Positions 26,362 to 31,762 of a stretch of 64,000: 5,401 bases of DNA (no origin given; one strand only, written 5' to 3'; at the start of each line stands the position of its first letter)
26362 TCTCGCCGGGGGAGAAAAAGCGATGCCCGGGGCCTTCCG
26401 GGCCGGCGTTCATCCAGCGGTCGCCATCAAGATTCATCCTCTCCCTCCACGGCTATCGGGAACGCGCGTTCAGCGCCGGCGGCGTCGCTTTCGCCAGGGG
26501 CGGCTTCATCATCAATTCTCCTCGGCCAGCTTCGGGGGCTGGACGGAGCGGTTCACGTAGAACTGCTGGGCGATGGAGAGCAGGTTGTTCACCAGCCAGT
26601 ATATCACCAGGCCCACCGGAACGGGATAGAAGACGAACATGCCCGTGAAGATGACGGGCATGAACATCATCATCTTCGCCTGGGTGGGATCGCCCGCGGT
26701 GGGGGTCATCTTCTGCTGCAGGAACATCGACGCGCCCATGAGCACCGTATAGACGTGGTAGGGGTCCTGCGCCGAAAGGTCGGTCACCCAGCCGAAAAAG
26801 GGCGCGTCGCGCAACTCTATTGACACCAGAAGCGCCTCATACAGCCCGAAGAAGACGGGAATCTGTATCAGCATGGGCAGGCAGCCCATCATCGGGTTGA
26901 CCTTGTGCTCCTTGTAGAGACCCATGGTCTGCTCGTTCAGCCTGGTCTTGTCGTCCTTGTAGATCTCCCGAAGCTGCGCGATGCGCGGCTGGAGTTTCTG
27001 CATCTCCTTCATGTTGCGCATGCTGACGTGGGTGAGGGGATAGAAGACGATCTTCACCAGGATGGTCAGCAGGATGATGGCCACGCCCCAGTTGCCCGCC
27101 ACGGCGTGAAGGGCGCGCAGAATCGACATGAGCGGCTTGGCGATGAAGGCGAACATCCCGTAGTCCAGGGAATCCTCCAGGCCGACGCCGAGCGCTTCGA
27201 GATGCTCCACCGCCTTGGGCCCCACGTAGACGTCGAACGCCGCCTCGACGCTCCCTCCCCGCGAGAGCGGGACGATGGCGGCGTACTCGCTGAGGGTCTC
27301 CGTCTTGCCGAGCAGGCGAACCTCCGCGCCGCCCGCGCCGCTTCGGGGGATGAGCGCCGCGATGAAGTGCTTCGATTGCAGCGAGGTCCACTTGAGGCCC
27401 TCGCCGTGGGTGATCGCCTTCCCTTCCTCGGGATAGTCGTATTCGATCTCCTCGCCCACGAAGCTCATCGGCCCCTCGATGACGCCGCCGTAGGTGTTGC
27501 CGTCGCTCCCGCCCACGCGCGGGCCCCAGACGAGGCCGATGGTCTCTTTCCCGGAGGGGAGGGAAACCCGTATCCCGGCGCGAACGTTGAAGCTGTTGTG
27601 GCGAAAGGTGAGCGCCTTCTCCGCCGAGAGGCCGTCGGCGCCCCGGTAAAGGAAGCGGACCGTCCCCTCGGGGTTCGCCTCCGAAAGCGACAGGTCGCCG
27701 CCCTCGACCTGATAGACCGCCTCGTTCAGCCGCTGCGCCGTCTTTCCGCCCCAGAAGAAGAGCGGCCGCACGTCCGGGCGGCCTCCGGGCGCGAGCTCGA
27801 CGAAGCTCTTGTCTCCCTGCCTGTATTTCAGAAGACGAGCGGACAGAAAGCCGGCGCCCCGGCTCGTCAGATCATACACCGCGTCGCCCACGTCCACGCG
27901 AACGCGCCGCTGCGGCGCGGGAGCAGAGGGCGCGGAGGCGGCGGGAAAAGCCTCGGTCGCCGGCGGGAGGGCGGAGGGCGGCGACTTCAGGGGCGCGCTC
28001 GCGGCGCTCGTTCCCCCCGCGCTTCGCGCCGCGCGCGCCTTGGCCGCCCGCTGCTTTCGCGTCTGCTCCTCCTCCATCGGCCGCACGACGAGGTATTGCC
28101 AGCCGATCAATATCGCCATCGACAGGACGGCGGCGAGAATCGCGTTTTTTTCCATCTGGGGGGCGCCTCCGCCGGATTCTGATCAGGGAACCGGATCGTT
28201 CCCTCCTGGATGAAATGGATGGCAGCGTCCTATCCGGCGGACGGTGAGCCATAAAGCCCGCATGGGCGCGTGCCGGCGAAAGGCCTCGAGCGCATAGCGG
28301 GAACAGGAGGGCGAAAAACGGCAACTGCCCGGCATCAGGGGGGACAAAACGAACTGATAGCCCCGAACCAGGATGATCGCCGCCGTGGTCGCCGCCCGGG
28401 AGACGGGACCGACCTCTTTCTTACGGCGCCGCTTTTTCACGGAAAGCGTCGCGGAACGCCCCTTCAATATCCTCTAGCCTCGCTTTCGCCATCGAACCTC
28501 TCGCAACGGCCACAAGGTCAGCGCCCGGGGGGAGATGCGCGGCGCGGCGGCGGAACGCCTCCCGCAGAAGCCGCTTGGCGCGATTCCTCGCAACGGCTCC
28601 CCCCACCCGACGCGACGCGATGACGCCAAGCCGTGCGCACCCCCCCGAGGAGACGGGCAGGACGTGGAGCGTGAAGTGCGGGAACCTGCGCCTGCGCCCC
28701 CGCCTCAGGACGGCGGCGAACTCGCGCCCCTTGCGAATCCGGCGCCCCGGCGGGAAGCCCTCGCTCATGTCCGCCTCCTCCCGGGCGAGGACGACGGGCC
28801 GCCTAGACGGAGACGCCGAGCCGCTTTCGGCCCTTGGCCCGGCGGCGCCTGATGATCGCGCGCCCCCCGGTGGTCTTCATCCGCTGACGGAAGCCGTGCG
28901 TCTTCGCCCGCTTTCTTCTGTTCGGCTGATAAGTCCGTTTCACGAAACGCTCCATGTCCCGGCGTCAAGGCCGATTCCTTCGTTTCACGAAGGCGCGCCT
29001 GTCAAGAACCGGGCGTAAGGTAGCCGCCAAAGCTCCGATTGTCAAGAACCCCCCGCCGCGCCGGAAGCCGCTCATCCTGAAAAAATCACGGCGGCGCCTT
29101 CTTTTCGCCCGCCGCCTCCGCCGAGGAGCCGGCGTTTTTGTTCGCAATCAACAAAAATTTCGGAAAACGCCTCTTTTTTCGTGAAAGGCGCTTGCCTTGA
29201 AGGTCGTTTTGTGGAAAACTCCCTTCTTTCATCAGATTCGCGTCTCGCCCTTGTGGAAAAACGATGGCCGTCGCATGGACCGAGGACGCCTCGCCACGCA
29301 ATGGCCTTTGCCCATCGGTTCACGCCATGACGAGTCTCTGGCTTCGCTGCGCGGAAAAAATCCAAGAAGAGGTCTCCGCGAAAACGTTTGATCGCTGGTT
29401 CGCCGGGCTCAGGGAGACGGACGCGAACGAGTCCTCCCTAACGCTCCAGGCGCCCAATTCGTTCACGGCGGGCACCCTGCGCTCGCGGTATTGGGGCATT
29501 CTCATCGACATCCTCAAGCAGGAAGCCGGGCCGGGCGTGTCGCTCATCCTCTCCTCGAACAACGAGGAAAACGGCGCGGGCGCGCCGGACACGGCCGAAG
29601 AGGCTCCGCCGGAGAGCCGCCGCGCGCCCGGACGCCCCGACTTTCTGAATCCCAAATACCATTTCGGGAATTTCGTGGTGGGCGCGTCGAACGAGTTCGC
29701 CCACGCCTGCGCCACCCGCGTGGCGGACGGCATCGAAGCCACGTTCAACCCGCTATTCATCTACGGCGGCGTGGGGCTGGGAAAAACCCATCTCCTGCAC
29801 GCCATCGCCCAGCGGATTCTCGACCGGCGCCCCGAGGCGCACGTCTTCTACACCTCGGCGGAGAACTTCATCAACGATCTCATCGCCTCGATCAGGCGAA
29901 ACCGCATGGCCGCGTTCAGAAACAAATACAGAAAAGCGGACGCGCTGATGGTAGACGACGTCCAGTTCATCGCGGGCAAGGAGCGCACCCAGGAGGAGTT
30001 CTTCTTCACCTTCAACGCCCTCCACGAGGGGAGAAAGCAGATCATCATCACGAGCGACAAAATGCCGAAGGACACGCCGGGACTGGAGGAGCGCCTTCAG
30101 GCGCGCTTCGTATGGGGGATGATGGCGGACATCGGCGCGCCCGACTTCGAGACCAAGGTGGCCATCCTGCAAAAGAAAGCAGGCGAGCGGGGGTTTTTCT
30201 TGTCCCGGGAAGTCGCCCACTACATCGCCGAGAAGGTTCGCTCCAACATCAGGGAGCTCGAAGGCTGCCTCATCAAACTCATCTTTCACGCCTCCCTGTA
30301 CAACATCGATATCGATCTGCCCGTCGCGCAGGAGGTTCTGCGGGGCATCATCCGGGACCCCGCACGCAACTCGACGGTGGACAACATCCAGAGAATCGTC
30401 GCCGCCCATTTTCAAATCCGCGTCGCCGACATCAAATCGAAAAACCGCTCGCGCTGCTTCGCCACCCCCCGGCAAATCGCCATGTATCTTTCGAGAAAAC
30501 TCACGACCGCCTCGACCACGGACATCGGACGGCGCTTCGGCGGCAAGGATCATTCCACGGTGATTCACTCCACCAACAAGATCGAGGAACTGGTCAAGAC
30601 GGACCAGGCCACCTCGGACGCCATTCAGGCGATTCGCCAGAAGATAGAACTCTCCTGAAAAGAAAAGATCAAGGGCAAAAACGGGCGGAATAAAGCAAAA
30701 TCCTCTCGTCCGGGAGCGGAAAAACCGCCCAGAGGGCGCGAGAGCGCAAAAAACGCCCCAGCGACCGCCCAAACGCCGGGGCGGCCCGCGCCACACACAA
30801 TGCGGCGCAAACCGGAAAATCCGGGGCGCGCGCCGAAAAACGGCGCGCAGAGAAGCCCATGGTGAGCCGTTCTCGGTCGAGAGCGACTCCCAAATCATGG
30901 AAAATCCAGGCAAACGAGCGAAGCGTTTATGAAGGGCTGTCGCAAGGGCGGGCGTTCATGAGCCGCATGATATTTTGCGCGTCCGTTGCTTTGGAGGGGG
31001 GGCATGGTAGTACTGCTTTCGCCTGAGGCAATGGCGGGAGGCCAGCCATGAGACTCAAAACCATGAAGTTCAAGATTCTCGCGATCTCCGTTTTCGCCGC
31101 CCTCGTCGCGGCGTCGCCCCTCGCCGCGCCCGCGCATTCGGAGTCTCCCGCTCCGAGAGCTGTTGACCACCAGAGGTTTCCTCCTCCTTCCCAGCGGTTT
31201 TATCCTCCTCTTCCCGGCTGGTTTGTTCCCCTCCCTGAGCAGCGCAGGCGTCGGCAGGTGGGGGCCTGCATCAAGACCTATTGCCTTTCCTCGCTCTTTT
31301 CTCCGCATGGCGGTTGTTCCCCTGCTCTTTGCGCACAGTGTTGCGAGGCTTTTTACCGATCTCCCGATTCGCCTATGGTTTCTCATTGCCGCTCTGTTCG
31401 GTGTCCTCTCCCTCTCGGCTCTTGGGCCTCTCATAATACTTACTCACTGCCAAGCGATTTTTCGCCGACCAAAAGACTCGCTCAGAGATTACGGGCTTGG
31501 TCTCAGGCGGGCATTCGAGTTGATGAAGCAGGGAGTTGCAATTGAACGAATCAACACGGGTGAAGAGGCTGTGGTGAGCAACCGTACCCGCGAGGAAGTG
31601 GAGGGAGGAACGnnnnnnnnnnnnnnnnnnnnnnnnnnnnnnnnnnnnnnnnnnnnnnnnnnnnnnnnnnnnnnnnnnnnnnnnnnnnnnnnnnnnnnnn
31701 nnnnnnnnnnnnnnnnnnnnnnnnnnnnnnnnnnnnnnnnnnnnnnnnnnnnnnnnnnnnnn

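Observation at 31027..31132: A copy of the proX promoter-proximal region, ribosome-binding site and signal-peptide codons transplanted 10 kb away at the head of the insert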

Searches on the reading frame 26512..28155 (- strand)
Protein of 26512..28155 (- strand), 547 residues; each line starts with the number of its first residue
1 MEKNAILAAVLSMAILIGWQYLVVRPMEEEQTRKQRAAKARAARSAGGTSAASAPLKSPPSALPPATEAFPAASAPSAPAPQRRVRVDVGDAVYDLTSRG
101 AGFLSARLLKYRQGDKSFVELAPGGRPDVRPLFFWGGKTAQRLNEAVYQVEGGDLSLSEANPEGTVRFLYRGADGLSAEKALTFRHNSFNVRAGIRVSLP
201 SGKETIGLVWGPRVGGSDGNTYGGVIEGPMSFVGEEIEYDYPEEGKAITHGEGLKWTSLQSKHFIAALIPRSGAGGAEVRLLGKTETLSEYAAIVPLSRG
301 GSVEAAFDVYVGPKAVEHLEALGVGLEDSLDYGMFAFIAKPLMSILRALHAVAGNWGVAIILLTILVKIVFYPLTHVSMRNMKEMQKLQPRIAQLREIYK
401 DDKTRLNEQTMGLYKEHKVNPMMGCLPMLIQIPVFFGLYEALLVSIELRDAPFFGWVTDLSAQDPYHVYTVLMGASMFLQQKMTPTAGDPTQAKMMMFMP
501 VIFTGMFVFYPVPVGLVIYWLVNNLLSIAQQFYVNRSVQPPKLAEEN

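Call 11: search_protein_families(library=pfam, proteins=[window:26512-28155:-], max_evalue=0.01)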
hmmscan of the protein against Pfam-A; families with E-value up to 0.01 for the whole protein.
window:26512-28155:- (547 aa): 2 families
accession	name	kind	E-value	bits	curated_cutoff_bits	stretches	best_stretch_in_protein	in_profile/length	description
PF02096.25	60KD_IMP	-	5.7e-62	208.9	35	1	356-536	1-163/163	60Kd inner membrane protein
PF14849.12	YidC_periplas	-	9.9e-27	95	24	1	86-343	3-281/283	YidC periplasmic domain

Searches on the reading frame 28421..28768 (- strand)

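Call 67: search_protein_families(library=pfam, proteins=[window:28421-28768:-], max_evalue=0.001)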
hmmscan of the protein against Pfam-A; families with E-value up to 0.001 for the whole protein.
window:28421-28768:- (115 aa): 1 family
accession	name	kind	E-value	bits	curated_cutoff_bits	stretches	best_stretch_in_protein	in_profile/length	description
PF00825.24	Ribonuclease_P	-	4.6e-26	91.4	22.3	1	5-110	1-106/109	Ribonuclease P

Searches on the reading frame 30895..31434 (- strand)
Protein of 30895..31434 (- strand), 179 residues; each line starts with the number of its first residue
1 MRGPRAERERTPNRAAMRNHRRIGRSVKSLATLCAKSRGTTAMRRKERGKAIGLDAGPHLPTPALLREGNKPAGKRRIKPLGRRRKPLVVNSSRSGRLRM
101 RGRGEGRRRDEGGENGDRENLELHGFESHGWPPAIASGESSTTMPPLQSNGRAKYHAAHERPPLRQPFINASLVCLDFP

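Call 25: search_protein_families(library=phrogs, proteins=[window:30895-31434:-], max_evalue=1)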
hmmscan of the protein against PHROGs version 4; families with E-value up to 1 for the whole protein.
window:30895-31434:- (179 aa): 0 families

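Call 26: search_protein_families(library=pfam, proteins=[window:30895-31434:-], max_evalue=1)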
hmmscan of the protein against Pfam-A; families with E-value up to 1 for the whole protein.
window:30895-31434:- (179 aa): 0 families

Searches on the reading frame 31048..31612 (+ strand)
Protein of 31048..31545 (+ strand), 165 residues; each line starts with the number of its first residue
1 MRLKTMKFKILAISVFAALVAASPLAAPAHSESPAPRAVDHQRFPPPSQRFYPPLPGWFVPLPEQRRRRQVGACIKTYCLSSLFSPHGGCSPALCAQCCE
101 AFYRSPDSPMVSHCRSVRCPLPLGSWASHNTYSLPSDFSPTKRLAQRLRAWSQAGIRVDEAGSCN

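Call 11: search_protein_families(library=pfam, proteins=[window:31048-31545:+], max_evalue=0.01)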
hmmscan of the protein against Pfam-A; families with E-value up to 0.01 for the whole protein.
window:31048-31545:+ (165 aa): 0 families

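Call 25: search_protein_families(library=phrogs, proteins=[window:31048-31545:+], max_evalue=1)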
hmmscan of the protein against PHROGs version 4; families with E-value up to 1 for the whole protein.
window:31048-31545:+ (165 aa): 0 families

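Call 26: search_protein_families(library=pfam, proteins=[window:31048-31545:+], max_evalue=1)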
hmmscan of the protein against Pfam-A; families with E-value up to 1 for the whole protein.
window:31048-31545:+ (165 aa): 2 families
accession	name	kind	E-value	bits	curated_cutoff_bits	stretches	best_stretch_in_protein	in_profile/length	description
PF13663.11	DUF4148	-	0.063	14.1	27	1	6-38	1-39/62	Domain of unknown function (DUF4148)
PF13340.11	DUF4096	-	0.15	12.8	34.3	1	133-156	48-71/76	Putative transposase of IS4/5 family (DUF4096)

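Call 28: find_encoding_contigs(protein=window:31048-31545:+, flank=10000, max_places=8)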
Protein window:31048-31545:+ (165 aa): no gene with exactly this product is on record in the collection.

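Call 43: find_homologous_proteins(query=window:31048-31545:+, max_evalue=10)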
Query window:31048-31545:+: 100 candidates shared short words with the query, none scored E <= 10.

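Call 45: search_protein_families(library=ncbifam, proteins=[window:31048-31545:+], max_evalue=1)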
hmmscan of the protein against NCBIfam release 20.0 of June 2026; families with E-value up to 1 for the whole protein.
window:31048-31545:+ (165 aa): 0 families

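Call 46: search_protein_families(library=padloc, proteins=[window:31048-31545:+], max_evalue=1)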
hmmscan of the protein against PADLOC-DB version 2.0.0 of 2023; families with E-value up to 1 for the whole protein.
window:31048-31545:+ (165 aa): 0 families

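Call 52: find_homologous_proteins(query=window:31133-31612:+, max_evalue=1)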
Query window:31133-31612:+: 262 candidates shared short words with the query, none scored E <= 1.
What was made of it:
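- No homologue of the N-terminal part was found (call 52, a weak negative).
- Tried and rejected: The negatives of calls 43 and 52 therefore carry little weight.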

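Call 68: predict_structure(protein=window:31048-31545:+)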
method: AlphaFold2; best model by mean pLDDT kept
length: 165 residues; sequences in the alignment: 1
mean_pLDDT: 56.3   pTM: 0.39
mean pLDDT of the five models: 56.3, 54.0, 49.3, 49.3, 46.8
residues with pLDDT >= 90: 0; 70-90: 50; 50-70: 39; < 50: 76
segments of 3 or more residues with pLDDT < 50: 1-3, 11-29, 84-86, 124-143, 145-148, 155-165
pLDDT, mean of each block of 10 residues (from residue 1): 49 44 46 50 52 52 73 79 54 83 78 79 47 35 47 42 35
secondary structure, 60 per line:
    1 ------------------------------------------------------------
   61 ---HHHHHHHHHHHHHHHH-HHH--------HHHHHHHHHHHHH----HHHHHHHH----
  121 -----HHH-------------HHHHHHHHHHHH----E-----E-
elements in order: H64-79 H92-104 H109-116 H142-153
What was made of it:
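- AlphaFold places three helices at pLDDT 73-83 over residues 61-120 (call 68).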

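Call 71: fold_search(model_id=the predicted structure, library=pdb)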
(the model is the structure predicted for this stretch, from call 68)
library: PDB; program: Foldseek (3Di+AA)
matches with E <= 10: 15; with E <= 0.001: 0
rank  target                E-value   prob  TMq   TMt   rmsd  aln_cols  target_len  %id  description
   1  8f0k_E                4.2e+00  0.06  0.20  0.27  18.3       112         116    9  Human Amylin3 Receptor in complex with Gs and Pramlintide analogue peptide San385 (released 2023-08-02)
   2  5zd4_A                4.2e+00  0.06  0.14  0.06  15.2       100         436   12  Crystal structure of MBP-fused BIL1/BZR1 in complex with double-stranded DNA (released 2018-08-29)
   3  9lbz_B                4.4e+00  0.04  0.15  0.05  16.5        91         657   11  unique-vertex of mature phage N4 (released 2025-04-16)
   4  9rjs_B                4.7e+00  0.03  0.16  0.10  21.9       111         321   16  Structure of the Bacteriophage PhiKZ non-virion RNA Polymerase bound to an analogue of its promoter (released 2025-07-16)
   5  9yf8_PA               5.0e+00  0.04  0.15  0.05  15.8        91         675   12  N4 Full Virion Portal (released 2025-12-24)
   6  9ept                  6.4e+00  0.03  0.16  0.21   6.6        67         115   15  Crystal structure of the Plastid Redox Insensitive 2 from Arabidopsis thaliana (released 2025-04-02)
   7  3bve_E                6.8e+00  0.02  0.11  0.11  13.6        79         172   10  Structural basis for the iron uptake mechanism of Helicobacter pylori ferritin (released 2009-01-13)
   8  3dl1                  7.2e+00  0.05  0.19  0.16   7.7        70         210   17  Crystal structure of a Putative Metal-dependent Hydrolase (YP_001336084.1) from Klebsiella pneumoniae subsp. pneumoniae  (released 2008-08-26)
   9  3bve_A                7.2e+00  0.02  0.12  0.11  13.6        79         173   10  Structural basis for the iron uptake mechanism of Helicobacter pylori ferritin (released 2009-01-13)
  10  4yx7_C                7.7e+00  0.06  0.19  0.17   5.6        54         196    9  Complex of SpaO(SPOA1,2) and OrgB(APAR)::T4lysozyme fusion protein (released 2015-06-03)
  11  7vh9_MODEL_1_A        8.2e+00  0.01  0.10  0.14  14.3       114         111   10  Solution structure of the chimeric peptide of the first SURP domain of Human SF3A1 and the interacting region  (released 2022-09-28)
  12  8gym_2H               8.7e+00  0.02  0.13  0.17  11.8        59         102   17  Cryo-EM structure of Tetrahymena thermophila respiratory mega-complex MC IV2+(I+III2+II)2 (released 2023-06-14)
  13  7suk_5                9.2e+00  0.02  0.15  0.09  23.6        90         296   13  Structure of Bfr2-Lcp5 Complex Observed in the Small Subunit Processome Isolated from R2TP-depleted Yeast Cells (released 2022-07-06)
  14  5xw7_E                9.2e+00  0.01  0.12  0.10  14.4       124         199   12  Crystal structure of the flexible tandem repeat domain of bacterial cellulose synthase subunit C (released 2017-11-01)
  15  7vn2_C                9.8e+00  0.03  0.14  0.05  17.6       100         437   12  Crystal structure of MBP-fused BIL1/BZR1 (21-90) in complex with double-stranded DNA contaning ATCACGTGAT (released 2022-12-07)
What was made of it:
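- AlphaFold gives pLDDT 56 and there is no fold match (calls 68, 71). There is no homologue, family or fold match (calls 26, 43, 71).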
